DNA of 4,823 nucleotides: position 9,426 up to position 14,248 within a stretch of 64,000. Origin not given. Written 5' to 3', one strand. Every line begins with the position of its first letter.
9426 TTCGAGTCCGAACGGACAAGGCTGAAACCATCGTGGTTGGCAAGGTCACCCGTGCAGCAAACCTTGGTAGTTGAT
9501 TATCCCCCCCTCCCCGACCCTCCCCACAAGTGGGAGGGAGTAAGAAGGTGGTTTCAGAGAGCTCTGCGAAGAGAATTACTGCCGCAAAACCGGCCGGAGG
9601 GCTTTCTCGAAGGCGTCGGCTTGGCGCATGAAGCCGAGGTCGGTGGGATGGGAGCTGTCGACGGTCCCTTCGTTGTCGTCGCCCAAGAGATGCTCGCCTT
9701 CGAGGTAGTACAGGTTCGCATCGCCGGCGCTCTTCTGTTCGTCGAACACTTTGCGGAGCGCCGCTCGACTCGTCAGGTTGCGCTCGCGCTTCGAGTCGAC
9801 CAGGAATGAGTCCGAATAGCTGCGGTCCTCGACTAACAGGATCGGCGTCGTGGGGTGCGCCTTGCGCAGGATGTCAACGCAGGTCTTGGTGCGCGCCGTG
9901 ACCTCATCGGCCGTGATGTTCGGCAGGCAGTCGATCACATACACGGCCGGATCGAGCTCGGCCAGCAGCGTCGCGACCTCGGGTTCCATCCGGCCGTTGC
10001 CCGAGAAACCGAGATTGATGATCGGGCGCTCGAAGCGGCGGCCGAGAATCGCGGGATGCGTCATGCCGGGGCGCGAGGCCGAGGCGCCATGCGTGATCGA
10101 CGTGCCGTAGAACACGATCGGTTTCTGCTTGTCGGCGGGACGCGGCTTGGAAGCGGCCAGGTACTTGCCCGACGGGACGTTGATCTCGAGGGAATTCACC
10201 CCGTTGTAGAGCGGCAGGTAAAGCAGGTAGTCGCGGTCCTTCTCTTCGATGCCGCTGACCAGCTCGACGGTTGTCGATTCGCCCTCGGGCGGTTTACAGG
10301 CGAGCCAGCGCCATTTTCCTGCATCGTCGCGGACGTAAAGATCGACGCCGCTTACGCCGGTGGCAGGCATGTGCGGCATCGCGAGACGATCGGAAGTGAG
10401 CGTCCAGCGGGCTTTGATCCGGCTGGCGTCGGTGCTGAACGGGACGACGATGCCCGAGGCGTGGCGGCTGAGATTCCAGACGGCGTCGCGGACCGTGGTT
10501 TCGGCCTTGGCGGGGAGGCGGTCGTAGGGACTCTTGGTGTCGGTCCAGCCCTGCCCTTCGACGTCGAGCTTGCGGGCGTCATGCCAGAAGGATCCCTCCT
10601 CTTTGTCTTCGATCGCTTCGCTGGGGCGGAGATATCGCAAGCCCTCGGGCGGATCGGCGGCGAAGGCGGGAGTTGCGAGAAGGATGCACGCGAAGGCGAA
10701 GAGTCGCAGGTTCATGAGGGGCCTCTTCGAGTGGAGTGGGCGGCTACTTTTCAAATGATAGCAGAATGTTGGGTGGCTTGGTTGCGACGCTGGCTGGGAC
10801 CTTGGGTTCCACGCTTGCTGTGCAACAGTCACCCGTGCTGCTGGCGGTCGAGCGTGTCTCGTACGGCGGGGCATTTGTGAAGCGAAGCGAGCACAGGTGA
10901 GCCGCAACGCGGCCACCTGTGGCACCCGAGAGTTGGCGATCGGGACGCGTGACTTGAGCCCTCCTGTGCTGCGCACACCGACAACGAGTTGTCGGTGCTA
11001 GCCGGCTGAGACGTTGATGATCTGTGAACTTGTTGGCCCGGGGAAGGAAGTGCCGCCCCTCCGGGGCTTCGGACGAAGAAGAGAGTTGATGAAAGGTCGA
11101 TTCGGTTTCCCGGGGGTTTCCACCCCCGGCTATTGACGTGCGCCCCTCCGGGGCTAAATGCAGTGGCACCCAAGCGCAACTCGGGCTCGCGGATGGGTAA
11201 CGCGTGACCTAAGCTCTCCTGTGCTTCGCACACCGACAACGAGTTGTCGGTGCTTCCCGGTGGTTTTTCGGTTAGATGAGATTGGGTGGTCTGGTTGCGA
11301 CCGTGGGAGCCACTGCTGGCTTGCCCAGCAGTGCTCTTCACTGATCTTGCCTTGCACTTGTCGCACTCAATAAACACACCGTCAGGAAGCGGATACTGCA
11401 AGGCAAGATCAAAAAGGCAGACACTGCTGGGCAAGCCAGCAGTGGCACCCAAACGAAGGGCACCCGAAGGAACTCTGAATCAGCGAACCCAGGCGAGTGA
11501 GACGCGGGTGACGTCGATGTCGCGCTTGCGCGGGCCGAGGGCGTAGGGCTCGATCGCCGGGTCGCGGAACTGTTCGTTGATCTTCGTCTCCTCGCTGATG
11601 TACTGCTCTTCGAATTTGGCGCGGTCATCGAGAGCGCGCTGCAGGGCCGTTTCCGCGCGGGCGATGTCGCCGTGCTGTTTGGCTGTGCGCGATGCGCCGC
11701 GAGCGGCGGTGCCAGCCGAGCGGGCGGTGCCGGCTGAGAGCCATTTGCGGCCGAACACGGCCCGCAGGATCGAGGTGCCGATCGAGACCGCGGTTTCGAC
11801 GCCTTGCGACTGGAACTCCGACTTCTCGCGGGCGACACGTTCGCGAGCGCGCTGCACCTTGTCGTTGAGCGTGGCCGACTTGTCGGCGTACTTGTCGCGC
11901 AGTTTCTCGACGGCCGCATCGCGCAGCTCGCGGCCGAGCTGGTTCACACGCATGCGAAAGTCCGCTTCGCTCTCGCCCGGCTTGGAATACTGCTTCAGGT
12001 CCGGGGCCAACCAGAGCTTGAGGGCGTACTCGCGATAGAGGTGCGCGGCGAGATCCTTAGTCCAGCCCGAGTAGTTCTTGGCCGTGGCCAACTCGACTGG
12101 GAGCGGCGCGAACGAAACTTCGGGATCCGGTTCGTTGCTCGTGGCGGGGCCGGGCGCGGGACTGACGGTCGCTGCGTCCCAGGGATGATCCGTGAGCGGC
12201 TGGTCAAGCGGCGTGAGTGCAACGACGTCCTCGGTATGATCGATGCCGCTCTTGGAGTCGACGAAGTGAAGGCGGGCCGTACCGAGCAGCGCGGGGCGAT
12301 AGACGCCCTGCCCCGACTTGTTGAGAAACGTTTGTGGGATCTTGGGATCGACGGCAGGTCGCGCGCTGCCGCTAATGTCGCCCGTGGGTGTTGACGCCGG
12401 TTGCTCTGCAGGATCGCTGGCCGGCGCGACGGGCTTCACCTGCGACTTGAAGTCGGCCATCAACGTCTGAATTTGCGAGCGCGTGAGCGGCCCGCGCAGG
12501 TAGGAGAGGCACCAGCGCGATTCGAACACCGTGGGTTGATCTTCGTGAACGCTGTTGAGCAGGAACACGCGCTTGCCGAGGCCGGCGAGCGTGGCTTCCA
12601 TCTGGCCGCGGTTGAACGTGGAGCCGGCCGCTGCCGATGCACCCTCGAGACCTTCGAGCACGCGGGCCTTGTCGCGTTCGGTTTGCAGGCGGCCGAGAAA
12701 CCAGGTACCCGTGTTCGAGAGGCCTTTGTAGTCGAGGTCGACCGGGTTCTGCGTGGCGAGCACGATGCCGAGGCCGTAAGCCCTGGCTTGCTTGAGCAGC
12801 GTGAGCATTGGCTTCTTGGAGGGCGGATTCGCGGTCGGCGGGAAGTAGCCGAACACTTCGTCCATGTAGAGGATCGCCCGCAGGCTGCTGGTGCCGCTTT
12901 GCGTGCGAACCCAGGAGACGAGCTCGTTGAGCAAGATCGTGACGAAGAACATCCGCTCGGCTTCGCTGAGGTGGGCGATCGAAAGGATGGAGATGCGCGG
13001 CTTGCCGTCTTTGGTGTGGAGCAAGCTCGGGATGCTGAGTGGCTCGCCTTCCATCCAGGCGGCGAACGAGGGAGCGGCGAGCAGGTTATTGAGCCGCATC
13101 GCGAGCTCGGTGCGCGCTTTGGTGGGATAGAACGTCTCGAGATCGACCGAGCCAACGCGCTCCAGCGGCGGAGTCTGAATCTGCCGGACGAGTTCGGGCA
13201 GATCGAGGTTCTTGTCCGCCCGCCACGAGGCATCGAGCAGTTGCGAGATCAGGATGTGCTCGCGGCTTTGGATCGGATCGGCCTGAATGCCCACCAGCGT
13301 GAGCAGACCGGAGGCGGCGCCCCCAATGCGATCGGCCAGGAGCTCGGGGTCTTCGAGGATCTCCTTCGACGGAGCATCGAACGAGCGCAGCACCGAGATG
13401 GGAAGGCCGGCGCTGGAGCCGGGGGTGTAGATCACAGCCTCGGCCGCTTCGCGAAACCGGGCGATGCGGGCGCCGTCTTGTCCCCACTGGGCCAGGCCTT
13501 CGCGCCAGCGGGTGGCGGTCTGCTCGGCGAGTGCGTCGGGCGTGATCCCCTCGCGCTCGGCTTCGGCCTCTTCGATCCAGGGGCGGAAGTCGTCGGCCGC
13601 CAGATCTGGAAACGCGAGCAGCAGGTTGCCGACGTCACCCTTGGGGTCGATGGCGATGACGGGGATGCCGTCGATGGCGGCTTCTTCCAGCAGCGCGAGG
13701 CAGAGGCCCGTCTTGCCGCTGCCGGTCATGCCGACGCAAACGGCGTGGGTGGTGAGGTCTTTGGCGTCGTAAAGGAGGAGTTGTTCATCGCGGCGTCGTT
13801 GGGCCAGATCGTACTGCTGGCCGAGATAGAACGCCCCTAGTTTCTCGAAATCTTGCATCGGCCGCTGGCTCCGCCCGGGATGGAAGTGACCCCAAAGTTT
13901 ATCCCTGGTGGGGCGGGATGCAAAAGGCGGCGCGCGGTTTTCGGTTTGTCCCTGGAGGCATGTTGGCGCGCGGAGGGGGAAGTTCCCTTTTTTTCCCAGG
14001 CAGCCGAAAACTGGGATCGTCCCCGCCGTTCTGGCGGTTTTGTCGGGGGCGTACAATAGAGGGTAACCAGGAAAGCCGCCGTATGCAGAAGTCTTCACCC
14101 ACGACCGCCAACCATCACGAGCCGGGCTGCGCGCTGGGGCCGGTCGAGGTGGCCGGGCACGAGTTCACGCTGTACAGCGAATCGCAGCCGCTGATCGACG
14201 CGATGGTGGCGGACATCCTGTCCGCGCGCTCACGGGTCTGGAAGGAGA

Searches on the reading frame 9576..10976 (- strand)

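Call 79: search_protein_families(library=pfam, proteins=[window:9576-10976:-], max_evalue=0.0001)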
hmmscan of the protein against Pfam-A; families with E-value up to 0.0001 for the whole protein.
window:9576-10976:- (466 aa): 3 families
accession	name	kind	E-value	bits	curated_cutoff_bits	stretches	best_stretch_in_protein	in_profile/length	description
PF14606.12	Lipase_GDSL_3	-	2.2e-67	227.3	27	1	284-461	1-178/178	GDSL-like Lipase/Acylhydrolase family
PF14607.12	GxDLY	-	1.1e-49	168.4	27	1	131-271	3-144/146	N-terminus of Esterase_SGNH_hydro-type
PF13472.12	Lipase_GDSL_2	-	1.7e-07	32.4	32.9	1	289-448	1-175/178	GDSL-like Lipase/Acylhydrolase family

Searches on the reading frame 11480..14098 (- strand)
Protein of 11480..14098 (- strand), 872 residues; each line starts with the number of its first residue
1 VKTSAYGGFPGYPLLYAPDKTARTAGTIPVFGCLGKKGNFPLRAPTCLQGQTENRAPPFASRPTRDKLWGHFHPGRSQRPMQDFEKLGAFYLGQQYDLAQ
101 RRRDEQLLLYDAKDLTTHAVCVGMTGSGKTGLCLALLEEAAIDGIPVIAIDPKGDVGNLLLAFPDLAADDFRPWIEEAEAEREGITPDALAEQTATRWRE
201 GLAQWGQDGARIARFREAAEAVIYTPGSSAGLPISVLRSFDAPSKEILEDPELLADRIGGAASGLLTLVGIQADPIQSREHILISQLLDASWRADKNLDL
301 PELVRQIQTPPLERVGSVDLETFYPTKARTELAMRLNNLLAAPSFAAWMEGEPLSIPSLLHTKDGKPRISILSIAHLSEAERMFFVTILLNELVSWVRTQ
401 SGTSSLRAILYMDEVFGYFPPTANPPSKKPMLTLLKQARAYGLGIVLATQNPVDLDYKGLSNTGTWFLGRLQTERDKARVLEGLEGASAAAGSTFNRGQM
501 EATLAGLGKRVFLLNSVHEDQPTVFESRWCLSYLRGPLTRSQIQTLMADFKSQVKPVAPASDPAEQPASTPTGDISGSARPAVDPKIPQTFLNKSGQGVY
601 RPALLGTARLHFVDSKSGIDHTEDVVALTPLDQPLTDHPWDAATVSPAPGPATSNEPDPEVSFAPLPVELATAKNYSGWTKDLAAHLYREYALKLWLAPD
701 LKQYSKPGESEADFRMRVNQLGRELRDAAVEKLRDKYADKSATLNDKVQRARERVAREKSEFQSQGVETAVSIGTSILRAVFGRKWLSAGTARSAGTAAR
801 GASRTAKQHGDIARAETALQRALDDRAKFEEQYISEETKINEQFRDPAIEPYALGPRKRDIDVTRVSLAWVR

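Call 79: search_protein_families(library=pfam, proteins=[window:11480-14098:-], max_evalue=0.0001)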
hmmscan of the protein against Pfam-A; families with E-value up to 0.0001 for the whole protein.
window:11480-14098:- (872 aa): 2 families
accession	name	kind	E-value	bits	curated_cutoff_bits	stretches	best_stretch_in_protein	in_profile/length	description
PF05872.18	HerA_C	-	2.1e-09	37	22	0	349-464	196-314/502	Helicase HerA-like C-terminal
PF01935.23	DUF87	-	9.5e-06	26.3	23.2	1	111-160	17-68/220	Helicase HerA, central domain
